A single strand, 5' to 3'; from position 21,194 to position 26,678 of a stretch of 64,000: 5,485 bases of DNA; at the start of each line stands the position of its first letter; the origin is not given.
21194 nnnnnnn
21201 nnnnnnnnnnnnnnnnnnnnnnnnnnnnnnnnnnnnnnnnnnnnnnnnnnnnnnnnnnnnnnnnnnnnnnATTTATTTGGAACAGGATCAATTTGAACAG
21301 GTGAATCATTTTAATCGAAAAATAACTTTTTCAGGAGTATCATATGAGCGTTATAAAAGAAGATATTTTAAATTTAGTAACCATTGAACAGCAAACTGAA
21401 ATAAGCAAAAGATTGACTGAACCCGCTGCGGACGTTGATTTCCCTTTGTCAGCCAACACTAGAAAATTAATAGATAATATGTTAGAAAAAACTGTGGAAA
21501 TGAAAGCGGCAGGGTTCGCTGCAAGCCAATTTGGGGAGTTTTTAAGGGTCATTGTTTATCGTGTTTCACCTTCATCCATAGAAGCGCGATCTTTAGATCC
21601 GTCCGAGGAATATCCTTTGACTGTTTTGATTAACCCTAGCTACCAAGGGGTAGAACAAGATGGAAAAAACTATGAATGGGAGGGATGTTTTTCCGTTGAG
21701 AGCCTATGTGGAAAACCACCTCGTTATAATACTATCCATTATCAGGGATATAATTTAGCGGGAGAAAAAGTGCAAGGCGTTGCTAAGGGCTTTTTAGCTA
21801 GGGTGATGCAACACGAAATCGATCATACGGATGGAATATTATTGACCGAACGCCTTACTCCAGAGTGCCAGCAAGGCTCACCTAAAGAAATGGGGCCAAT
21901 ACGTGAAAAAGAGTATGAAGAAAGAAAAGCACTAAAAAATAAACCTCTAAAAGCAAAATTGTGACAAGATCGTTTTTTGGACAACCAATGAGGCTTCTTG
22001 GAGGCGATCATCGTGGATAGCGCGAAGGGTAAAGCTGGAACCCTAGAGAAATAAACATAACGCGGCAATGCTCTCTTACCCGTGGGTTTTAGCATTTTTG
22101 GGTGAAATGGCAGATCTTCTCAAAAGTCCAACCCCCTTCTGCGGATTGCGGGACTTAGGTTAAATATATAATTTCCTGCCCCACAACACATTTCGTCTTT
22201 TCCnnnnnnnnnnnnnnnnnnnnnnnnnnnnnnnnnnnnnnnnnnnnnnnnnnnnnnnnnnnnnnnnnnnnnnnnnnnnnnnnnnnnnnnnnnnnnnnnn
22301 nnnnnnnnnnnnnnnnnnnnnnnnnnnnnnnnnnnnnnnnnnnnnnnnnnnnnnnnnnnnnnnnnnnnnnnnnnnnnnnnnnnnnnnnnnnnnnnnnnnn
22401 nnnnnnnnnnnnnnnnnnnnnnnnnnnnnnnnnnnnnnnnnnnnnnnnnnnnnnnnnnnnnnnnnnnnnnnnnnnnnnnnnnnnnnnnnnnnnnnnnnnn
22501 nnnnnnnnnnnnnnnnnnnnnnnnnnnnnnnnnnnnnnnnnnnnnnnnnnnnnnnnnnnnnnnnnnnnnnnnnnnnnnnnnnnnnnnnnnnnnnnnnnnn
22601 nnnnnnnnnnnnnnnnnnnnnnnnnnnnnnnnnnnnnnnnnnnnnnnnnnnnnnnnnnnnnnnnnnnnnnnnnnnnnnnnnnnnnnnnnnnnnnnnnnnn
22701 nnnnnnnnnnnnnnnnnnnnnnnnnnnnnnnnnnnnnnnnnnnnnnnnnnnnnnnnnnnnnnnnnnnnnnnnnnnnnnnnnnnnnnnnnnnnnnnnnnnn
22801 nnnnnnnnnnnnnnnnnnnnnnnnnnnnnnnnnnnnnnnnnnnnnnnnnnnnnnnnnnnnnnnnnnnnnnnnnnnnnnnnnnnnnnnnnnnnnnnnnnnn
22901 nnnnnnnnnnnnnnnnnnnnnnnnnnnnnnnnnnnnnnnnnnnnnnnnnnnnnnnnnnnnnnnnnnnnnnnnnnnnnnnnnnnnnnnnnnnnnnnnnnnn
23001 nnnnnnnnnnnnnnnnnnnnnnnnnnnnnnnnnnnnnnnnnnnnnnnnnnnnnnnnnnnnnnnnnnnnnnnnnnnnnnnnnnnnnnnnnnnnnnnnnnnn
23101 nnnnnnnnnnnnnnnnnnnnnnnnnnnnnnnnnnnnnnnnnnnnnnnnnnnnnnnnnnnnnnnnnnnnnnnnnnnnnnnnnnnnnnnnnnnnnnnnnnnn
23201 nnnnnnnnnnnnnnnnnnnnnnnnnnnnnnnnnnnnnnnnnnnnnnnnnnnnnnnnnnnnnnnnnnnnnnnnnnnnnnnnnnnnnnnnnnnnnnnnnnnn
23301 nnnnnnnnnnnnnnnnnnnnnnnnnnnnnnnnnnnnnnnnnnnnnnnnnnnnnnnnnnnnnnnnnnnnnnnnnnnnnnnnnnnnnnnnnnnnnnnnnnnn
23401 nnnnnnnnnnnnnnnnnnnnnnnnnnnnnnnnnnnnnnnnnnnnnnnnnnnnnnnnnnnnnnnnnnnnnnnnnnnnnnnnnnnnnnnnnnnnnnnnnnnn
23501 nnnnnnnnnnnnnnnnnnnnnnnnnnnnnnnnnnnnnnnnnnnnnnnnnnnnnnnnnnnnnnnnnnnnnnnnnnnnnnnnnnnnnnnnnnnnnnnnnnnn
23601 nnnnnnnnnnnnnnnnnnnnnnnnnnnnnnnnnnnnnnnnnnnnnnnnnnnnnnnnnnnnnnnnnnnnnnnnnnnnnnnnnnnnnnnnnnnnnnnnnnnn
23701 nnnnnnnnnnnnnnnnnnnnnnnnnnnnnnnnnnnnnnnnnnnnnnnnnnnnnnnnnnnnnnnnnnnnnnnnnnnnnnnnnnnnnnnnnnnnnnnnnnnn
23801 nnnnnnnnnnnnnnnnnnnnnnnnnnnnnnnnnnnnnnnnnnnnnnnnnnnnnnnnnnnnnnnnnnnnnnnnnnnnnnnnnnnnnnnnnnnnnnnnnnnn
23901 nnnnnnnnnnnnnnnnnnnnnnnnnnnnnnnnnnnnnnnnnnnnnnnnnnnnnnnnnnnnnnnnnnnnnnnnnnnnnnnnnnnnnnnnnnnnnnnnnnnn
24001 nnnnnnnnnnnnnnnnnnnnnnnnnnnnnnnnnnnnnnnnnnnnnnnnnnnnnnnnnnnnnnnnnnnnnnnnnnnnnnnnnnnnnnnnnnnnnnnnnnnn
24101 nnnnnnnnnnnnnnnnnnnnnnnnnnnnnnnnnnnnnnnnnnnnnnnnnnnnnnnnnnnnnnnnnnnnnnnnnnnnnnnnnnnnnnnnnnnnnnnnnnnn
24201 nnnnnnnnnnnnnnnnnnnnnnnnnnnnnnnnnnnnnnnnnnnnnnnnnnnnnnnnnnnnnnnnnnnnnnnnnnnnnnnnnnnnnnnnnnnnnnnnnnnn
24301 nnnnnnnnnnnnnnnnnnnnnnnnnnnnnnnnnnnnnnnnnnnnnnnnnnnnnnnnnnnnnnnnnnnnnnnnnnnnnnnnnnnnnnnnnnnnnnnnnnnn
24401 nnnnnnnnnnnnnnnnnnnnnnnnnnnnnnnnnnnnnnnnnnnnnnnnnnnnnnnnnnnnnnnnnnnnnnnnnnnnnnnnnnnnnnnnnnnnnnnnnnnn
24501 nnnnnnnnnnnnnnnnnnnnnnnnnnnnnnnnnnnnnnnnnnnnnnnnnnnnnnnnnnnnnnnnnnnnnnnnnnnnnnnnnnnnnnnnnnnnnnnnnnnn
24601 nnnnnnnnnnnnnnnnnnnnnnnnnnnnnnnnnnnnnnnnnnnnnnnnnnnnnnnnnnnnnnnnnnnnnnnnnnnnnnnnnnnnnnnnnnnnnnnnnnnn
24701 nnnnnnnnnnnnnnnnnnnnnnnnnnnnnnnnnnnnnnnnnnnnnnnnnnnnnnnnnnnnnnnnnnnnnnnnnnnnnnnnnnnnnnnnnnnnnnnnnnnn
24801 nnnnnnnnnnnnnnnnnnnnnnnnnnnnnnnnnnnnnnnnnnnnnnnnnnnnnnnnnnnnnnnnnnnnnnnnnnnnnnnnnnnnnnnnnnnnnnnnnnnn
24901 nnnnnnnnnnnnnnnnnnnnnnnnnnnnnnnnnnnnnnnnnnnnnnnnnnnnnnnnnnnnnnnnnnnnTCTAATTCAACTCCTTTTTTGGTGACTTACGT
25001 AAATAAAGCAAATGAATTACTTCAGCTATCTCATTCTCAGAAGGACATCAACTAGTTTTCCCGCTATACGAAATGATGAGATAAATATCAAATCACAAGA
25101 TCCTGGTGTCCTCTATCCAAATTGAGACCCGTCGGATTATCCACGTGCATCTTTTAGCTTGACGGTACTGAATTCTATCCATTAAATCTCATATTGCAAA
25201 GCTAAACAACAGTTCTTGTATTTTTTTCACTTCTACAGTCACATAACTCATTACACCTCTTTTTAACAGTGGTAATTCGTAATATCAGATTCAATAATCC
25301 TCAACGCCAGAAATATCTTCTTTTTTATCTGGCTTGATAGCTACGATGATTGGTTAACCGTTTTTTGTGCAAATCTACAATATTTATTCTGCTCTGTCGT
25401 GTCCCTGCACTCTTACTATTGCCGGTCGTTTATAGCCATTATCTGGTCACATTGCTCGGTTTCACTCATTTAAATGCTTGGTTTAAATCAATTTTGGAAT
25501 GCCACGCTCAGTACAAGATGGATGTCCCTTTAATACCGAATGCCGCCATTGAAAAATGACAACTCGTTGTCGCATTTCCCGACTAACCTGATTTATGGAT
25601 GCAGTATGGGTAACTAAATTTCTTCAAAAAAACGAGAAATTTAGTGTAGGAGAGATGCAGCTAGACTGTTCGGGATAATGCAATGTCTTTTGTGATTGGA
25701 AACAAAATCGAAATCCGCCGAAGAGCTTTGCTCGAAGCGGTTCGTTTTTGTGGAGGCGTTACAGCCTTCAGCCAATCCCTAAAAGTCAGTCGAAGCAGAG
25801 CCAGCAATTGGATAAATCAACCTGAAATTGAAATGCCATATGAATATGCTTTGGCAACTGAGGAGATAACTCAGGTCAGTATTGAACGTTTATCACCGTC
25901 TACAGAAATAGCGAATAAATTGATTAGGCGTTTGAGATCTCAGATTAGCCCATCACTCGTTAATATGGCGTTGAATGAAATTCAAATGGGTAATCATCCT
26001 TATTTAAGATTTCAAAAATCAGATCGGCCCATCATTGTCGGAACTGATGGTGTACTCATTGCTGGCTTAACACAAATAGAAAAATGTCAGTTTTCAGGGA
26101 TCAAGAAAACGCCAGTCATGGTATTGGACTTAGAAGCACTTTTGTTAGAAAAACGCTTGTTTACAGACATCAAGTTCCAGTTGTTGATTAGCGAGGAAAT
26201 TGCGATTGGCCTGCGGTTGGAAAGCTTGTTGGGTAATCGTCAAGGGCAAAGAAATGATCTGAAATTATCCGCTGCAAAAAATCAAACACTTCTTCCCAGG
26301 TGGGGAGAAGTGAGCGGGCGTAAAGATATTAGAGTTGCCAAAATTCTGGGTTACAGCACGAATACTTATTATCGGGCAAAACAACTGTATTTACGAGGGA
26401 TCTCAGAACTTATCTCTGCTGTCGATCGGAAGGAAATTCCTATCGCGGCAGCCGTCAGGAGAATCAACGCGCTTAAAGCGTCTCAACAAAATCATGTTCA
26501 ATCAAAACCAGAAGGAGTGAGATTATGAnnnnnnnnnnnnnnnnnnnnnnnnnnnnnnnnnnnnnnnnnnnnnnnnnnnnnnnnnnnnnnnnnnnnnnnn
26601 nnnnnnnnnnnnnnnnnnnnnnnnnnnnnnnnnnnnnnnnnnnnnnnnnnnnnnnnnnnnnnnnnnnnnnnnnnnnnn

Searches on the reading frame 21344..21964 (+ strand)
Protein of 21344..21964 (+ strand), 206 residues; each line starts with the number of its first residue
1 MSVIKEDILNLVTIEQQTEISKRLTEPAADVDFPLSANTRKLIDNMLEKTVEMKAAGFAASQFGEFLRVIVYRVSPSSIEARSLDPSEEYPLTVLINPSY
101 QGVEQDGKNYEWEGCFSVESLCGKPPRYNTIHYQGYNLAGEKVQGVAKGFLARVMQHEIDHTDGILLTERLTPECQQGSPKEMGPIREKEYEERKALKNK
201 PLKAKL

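Call 9: search_protein_families(library=pfam, proteins=[window:21344-21964:+], max_evalue=0.001)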
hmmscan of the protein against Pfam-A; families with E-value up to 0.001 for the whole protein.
window:21344-21964:+ (206 aa): 1 family
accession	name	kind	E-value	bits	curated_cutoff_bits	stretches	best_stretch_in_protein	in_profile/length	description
PF01327.26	Pep_deformylase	-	1.6e-34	119.2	22.8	1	22-175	10-154/156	Polypeptide deformylase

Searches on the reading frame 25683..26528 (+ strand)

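Call 9: search_protein_families(library=pfam, proteins=[window:25683-26528:+], max_evalue=0.001)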
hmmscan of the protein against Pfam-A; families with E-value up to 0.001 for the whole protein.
window:25683-26528:+ (281 aa): 1 family
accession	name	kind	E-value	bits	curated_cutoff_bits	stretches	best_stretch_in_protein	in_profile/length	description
PF15943.11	YdaS_toxin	-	1.5e-05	25.1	30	1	18-69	3-53/65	Bacterial toxin YdaS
